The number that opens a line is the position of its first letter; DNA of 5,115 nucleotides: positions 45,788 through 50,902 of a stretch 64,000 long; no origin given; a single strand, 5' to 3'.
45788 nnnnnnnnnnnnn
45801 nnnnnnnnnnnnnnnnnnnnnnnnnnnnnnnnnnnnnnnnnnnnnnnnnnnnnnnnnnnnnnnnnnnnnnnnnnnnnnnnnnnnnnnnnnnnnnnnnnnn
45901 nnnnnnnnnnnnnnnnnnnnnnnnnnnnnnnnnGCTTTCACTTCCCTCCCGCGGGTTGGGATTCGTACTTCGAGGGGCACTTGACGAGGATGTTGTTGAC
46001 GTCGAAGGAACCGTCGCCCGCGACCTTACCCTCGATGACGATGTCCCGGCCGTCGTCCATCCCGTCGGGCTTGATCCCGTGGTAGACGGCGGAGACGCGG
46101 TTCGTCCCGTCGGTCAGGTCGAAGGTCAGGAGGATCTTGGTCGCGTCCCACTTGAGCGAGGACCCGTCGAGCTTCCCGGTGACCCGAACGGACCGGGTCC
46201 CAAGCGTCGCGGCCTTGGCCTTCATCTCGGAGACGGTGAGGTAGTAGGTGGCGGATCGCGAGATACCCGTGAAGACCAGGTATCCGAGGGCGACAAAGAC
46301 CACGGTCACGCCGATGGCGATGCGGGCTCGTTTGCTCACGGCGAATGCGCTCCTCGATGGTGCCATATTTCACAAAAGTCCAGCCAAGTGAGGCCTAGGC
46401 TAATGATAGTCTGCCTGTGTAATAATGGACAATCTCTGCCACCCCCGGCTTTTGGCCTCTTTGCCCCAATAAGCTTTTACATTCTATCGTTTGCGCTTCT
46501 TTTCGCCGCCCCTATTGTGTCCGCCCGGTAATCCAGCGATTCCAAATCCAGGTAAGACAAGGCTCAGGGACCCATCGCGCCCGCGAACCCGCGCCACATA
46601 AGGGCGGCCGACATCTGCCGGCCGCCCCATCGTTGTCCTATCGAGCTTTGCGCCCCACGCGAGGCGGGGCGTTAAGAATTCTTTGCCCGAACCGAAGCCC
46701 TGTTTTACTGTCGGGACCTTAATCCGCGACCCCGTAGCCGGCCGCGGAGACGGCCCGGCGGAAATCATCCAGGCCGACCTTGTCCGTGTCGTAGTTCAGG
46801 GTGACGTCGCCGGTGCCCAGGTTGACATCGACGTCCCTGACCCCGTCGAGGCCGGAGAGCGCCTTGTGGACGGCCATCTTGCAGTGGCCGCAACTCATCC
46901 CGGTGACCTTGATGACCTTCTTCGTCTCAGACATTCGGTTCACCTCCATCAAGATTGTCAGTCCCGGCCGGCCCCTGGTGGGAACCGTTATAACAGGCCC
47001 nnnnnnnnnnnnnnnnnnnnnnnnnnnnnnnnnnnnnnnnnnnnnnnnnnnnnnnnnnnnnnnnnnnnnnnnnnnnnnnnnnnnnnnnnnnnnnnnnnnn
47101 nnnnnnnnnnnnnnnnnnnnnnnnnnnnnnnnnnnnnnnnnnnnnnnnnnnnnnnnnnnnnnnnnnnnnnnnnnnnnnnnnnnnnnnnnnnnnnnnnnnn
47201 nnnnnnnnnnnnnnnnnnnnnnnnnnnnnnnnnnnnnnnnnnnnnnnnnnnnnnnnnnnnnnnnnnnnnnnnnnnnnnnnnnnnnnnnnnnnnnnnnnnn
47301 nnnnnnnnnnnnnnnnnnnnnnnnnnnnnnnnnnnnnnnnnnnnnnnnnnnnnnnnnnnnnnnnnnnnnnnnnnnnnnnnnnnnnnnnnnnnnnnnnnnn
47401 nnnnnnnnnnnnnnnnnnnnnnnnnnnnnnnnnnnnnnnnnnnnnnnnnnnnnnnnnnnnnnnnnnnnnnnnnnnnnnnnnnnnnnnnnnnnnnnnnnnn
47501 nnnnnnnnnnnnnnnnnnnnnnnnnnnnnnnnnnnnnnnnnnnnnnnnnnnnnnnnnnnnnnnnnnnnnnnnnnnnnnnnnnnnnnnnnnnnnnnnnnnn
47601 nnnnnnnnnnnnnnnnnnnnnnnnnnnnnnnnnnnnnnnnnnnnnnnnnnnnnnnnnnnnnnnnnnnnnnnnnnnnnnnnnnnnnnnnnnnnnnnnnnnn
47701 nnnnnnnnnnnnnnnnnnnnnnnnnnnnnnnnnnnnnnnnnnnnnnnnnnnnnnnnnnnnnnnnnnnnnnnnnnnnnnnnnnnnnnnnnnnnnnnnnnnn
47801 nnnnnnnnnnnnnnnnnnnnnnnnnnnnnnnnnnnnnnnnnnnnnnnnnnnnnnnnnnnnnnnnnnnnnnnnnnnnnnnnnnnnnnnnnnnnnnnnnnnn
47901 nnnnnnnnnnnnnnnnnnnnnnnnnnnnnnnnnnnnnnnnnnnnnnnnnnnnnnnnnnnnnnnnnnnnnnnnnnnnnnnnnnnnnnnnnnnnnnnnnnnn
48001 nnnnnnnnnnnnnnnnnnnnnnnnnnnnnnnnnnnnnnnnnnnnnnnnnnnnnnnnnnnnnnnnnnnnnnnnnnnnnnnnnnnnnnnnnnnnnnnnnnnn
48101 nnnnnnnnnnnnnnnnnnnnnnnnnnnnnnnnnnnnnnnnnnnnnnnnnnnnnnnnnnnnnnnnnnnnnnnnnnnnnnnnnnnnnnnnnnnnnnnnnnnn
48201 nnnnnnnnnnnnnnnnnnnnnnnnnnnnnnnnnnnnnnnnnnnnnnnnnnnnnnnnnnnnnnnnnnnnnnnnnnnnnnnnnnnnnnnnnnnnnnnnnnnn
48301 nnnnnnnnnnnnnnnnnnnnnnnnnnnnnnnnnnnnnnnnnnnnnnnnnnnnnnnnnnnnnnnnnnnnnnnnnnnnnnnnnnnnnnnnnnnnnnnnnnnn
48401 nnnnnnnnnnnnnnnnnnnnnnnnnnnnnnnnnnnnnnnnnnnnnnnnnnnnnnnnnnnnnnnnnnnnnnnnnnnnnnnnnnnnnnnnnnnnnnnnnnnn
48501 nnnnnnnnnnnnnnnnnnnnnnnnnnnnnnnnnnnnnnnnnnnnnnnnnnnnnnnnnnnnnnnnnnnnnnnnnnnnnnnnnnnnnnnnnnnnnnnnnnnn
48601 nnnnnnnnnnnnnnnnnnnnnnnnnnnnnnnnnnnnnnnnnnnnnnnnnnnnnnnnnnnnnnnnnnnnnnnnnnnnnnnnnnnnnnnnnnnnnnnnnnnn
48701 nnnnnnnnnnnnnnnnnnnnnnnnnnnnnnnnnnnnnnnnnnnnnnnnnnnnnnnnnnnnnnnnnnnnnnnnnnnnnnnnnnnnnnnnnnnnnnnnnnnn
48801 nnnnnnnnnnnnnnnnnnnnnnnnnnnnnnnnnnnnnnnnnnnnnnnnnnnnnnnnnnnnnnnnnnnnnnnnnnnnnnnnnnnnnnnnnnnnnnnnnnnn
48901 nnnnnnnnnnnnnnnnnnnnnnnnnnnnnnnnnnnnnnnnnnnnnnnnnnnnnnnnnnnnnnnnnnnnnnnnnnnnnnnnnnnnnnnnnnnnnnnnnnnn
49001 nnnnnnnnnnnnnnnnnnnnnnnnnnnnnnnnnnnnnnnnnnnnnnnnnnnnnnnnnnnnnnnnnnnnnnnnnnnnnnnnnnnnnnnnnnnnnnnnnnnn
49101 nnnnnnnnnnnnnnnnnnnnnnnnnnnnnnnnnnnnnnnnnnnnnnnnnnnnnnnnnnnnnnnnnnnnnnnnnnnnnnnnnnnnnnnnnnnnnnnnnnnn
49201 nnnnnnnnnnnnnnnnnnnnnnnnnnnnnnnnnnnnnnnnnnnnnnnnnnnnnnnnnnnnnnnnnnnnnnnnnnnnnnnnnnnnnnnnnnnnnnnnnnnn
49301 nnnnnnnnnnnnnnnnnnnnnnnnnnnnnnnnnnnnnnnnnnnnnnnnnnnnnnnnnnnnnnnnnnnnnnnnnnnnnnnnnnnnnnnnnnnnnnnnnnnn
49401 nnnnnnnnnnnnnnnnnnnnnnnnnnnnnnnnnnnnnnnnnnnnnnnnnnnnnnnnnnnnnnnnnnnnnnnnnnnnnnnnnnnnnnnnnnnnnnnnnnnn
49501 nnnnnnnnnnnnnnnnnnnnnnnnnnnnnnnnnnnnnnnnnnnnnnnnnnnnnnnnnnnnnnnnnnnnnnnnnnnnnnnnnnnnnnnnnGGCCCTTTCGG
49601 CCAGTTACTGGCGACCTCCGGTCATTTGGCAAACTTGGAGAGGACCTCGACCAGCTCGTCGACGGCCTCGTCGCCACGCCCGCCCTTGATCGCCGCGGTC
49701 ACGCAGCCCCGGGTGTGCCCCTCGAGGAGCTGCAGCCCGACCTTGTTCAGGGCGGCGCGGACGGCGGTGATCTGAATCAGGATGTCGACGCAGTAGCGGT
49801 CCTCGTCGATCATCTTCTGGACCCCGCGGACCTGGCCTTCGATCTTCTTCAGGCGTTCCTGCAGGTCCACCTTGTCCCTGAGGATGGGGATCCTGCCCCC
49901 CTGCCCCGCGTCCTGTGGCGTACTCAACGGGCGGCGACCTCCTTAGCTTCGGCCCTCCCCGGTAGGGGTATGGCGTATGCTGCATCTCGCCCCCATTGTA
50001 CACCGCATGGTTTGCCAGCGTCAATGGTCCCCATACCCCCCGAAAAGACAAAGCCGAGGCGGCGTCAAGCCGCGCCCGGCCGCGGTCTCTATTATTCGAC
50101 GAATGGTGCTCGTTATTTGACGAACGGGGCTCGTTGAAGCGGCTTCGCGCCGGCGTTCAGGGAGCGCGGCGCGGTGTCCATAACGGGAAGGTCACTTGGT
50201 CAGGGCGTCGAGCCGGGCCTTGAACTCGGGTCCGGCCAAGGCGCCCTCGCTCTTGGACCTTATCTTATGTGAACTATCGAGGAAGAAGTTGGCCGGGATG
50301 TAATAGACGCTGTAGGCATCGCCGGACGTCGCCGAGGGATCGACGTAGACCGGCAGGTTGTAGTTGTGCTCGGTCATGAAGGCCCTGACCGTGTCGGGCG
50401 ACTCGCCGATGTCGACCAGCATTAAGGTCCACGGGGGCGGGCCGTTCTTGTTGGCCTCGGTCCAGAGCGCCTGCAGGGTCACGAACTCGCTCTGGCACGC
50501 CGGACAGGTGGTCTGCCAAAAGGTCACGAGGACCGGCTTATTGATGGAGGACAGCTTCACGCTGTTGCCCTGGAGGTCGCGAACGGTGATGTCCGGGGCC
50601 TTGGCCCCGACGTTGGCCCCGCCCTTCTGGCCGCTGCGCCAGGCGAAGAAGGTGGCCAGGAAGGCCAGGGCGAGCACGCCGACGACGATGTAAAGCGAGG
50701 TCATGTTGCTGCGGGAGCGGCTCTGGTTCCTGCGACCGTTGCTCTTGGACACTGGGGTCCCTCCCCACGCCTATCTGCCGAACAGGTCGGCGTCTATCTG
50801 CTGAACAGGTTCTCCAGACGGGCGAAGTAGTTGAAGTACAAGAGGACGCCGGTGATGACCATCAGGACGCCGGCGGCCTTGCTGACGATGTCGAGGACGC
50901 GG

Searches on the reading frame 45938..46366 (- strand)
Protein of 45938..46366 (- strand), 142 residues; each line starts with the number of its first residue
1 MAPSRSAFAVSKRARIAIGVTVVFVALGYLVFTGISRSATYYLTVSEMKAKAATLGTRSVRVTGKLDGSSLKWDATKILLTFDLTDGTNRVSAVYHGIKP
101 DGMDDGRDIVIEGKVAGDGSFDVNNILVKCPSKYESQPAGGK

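Call 19: search_protein_families(library=pfam, proteins=[window:45938-46366:-], max_evalue=0.001)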
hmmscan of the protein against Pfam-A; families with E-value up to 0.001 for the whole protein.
window:45938-46366:- (142 aa): 1 family
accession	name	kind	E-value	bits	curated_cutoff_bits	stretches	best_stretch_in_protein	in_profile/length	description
PF03100.22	CcmE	-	2.1e-23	83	24.6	1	40-136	2-98/99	CcmE domain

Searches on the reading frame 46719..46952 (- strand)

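Call 19: search_protein_families(library=pfam, proteins=[window:46719-46952:-], max_evalue=0.001)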
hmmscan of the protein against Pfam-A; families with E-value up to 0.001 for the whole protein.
window:46719-46952:- (77 aa): 2 families
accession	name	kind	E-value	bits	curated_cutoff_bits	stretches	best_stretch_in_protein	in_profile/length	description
PF00403.32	HMA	-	1.6e-18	67.3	24.8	1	13-73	1-61/62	Heavy-metal-associated domain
PF19803.4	DUF6286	-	0.00013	22.9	35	1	15-71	31-87/108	Family of unknown function (DUF6286)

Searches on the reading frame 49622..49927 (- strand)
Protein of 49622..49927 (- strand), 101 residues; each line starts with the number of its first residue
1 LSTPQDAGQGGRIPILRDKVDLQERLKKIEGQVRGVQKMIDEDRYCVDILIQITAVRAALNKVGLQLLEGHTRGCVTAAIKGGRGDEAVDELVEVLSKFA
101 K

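Call 19: search_protein_families(library=pfam, proteins=[window:49622-49927:-], max_evalue=0.001)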
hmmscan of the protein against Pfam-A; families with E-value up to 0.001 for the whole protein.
window:49622-49927:- (101 aa): 1 family
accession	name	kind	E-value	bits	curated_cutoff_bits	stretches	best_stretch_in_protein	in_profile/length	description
PF02583.22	Trns_repr_metal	-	4.6e-31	107.5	22.8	1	19-98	2-78/78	Metal-sensitive transcriptional repressor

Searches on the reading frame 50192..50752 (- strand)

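Call 19: search_protein_families(library=pfam, proteins=[window:50192-50752:-], max_evalue=0.001)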
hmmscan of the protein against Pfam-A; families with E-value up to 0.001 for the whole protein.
window:50192-50752:- (186 aa): 5 families
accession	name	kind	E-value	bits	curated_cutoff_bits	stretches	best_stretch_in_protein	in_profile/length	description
PF00578.27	AhpC-TSA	-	2e-18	66.9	26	1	48-166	1-123/124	AhpC/TSA family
PF08534.16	Redoxin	-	8e-14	52.1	26.6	1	48-171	2-135/148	Redoxin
PF13905.12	Thioredoxin_8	-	8.8e-06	26.4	27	1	71-164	1-94/94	Thioredoxin-like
PF13098.12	Thioredoxin_2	-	6.4e-05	23.7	27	1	71-181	5-104/104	Thioredoxin-like domain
PF00085.26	Thioredoxin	-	7.2e-05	23.2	23.5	0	67-125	14-68/103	Thioredoxin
